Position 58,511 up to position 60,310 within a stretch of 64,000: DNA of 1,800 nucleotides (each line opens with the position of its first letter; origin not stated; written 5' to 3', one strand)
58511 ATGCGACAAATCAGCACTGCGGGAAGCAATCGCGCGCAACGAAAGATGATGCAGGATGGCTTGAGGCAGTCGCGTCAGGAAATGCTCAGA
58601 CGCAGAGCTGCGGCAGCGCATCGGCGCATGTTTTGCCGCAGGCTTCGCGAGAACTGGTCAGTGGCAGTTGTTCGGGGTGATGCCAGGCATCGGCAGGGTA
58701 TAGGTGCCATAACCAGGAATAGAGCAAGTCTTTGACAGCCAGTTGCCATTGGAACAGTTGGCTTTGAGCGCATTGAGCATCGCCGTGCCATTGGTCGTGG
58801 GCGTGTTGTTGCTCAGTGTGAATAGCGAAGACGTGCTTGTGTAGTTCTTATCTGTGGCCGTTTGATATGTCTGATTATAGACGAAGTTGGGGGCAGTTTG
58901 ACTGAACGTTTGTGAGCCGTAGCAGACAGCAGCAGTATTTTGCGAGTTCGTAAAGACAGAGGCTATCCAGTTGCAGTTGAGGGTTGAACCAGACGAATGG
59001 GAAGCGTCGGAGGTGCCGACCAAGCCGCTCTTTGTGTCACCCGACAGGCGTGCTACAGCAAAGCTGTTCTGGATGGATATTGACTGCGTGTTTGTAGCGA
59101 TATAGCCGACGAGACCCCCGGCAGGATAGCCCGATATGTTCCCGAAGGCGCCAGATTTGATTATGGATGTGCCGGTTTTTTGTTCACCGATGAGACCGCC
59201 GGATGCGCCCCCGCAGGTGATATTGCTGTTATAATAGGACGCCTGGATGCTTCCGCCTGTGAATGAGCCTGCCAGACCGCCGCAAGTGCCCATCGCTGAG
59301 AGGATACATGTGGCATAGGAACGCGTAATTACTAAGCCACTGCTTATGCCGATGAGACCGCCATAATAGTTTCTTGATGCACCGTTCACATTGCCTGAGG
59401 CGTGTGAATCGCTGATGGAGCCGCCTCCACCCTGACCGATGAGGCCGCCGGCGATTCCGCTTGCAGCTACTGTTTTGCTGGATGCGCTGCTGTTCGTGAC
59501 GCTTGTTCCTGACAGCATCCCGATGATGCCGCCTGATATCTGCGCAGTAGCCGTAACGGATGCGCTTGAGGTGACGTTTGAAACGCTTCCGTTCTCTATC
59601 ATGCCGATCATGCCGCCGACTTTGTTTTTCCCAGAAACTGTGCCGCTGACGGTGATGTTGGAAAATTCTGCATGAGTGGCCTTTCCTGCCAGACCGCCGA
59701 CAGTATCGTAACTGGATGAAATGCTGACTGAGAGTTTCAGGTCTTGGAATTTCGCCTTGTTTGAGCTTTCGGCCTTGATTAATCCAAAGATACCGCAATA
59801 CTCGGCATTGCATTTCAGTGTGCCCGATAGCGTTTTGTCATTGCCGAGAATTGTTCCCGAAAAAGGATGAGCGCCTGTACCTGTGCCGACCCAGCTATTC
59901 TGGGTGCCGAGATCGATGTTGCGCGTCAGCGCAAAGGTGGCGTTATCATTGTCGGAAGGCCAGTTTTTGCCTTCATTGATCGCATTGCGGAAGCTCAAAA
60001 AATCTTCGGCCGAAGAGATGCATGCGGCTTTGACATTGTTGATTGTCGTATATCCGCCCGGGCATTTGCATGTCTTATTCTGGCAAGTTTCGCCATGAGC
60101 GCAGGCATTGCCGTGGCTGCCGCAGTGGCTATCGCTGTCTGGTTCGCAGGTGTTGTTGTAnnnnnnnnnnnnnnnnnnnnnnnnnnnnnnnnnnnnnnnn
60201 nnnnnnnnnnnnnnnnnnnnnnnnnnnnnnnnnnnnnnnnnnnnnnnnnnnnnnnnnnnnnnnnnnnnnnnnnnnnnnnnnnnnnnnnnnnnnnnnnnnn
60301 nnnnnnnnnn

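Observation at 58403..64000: Tandem duplication of a Cys-rich/GLUG lipoprotein gene together with its 3' double-hairpin element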

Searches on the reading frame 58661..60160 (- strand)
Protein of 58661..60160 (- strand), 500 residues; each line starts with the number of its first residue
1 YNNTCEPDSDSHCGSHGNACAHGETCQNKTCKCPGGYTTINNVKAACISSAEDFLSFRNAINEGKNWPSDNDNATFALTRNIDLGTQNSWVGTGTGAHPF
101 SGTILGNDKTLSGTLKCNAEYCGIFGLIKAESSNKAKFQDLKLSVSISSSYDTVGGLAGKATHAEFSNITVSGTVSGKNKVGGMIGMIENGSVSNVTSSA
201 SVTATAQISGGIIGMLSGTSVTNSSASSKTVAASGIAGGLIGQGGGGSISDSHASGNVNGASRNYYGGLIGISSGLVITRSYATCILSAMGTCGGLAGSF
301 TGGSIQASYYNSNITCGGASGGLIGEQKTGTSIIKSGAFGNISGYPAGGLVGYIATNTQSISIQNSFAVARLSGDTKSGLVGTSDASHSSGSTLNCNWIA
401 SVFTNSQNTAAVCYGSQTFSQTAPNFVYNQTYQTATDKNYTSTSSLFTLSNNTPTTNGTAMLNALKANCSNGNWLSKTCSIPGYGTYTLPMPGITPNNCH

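Call 67: search_solved_structures(query=window:58661-60160:-, max_evalue=0.01)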
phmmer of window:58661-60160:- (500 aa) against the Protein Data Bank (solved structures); distinct sequences matched with E-value up to 0.01: 0.
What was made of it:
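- Tried and rejected: PDB sequence search with the GLUG half found nothing (call 67).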

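Call 85: predict_structure(alignment_id=A5)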
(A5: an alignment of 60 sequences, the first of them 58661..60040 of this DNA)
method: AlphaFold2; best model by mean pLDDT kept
length: 460 residues; sequences in the alignment: 60
mean_pLDDT: 85.1   pTM: 0.84
mean pLDDT of the five models: 85.1, 85.0, 84.3, 84.1, 81.7
residues with pLDDT >= 90: 312; 70-90: 49; 50-70: 31; < 50: 68
segments of 3 or more residues with pLDDT < 50: 389-426, 430-438, 441-460
pLDDT, mean of each block of 10 residues (from residue 1): 84 98 95 95 98 98 98 97 98 96 99 99 99 99 99 99 98 98 98 97 98 97 97 97 96 98 95 96 96 91 95 92 86 89 80 67 73 75 61 47 36 32 48 45 46 40
secondary structure, 60 per line:
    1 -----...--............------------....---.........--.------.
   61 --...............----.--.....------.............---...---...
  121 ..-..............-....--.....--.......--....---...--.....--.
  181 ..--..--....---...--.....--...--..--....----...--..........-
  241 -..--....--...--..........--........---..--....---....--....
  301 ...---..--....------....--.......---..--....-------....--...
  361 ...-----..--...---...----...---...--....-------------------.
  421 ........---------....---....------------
elements in order: E6-8 H11-22 E35-38 E42-50 E63-77 E85-89 E96-108 E112-114 E118-122 E124-137 E139-142 E145-149 E152-158 E161-164 E168-170 E173-177 E180-182 E189-192 E196-198 E201-205 E208-210 E217-220 E225-227 E230-239 E246-249 E252-254 E257-266 E269-276 E284-287 E291-294 E297-303 E311-314 E321-324 E327-333 E341-344 E352-355 E358-363 E373-375 E379-381 E386-388 H420-428 E438-441 E445-448
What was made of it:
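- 58658..62128 (-): Gene 1: intact 1156-aa lipoprotein. It has a signal peptide with lipobox, a Cys-rich modular stalk (103 Cys), a GLUG beta-helix and a short C-terminal tail ending NCH. AF2 model of aa 697-1156 has pLDDT 85 and is a beta-helix (call 85).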

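Call 87: fold_search(model_id=the predicted structure, library=pdb)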
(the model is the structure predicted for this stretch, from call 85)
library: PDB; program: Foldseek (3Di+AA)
matches with E <= 10: 377; with E <= 0.001: 3
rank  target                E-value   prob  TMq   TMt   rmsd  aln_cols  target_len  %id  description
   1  3n6z                  8.3e-05  1.00  0.40  0.52   5.7       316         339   17  Crystal structure of a putative immunoglobulin A1 protease (BACOVA_03286) from Bacteroides ovatus at 1.30 A resolution (released 2010-07-21)
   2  6xja_P                3.1e-04  0.99  0.25  0.12  11.6       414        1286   15  Streptococcus Pneumoniae IgA1 Protease with IgA1 substrate (released 2021-01-20)
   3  7uvl_P                4.3e-04  1.00  0.30  0.13  10.4       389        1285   14  IgA1 Protease with IgA1 substrate (released 2022-11-23)
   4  7uvk                  1.1e-03  1.00  0.35  0.14   7.3       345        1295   16  G. haemolysans IgA1 protease (released 2022-11-23)
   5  6nw9_C                2.6e-03  0.99  0.33  0.26  11.2       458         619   12  CRYSTAL STRUCTURE OF A TAILSPIKE PROTEIN 3 (TSP3, ORF212) FROM ESCHERICHIA COLI O157:H7 BACTERIOPHAGE CBA120 (released 2019-06-05)
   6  1qa2                  5.4e-03  0.41  0.19  0.17  15.9       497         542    9  TAILSPIKE PROTEIN, MUTANT A334V (released 2000-01-12)
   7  6nw9_B                5.7e-03  0.96  0.32  0.26  10.1       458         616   13  CRYSTAL STRUCTURE OF A TAILSPIKE PROTEIN 3 (TSP3, ORF212) FROM ESCHERICHIA COLI O157:H7 BACTERIOPHAGE CBA120 (released 2019-06-05)
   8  2pyh_A                6.3e-03  0.97  0.34  0.40   9.6       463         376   11  Azotobacter vinelandii Mannuronan C-5 epimerase AlgE4 A-module complexed with mannuronan trisaccharide (released 2008-05-27)
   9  5w6f_A                6.9e-03  0.91  0.31  0.24  11.4       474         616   13  Crystal structure of Bacteriophage CBA120 tailspike protein 3 (TSP3, orf212) (released 2018-10-24)
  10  6xjb                  7.2e-03  1.00  0.37  0.15   7.4       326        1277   18  IgA1 Protease (released 2020-12-09)
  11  7jgj_A                1.0e-02  1.00  0.36  0.14   6.7       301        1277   18  IgA1 Protease in complex with neutralizing mAb (released 2020-12-09)
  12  2pyg_A                1.0e-02  0.85  0.31  0.36  10.6       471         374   12  Azotobacter vinelandii Mannuronan C-5 epimerase AlgE4 A-module (released 2008-05-27)
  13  4xm3_A                1.0e-02  0.38  0.21  0.18  13.8       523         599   11  Tailspike protein mutant E372A of E. coli bacteriophage HK620 in complex with pentasaccharide (released 2016-01-27)
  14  4xlh                  1.1e-02  0.72  0.29  0.24  12.2       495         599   12  Tailspike protein double mutant D339A/E372A of E. coli bacteriophage HK620 (released 2016-01-20)
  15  6g0x_A                1.2e-02  0.41  0.22  0.19  13.2       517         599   12  TAILSPIKE PROTEIN OF E. COLI BACTERIOPHAGE HK620 IN COMPLEX WITH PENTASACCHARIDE (released 2018-04-04)
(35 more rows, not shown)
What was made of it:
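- On GLUG-domain protein (Pfam PF07581): The best matches are 3n6z and 6xja (calls 85, 87).
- Closest known: GLUG beta-helix domain of IgA1 proteases. Same: The predicted parallel beta-helix has these structures as its best PDB matches (call 87).
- Tried and rejected: The fold search was needed instead (call 87).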
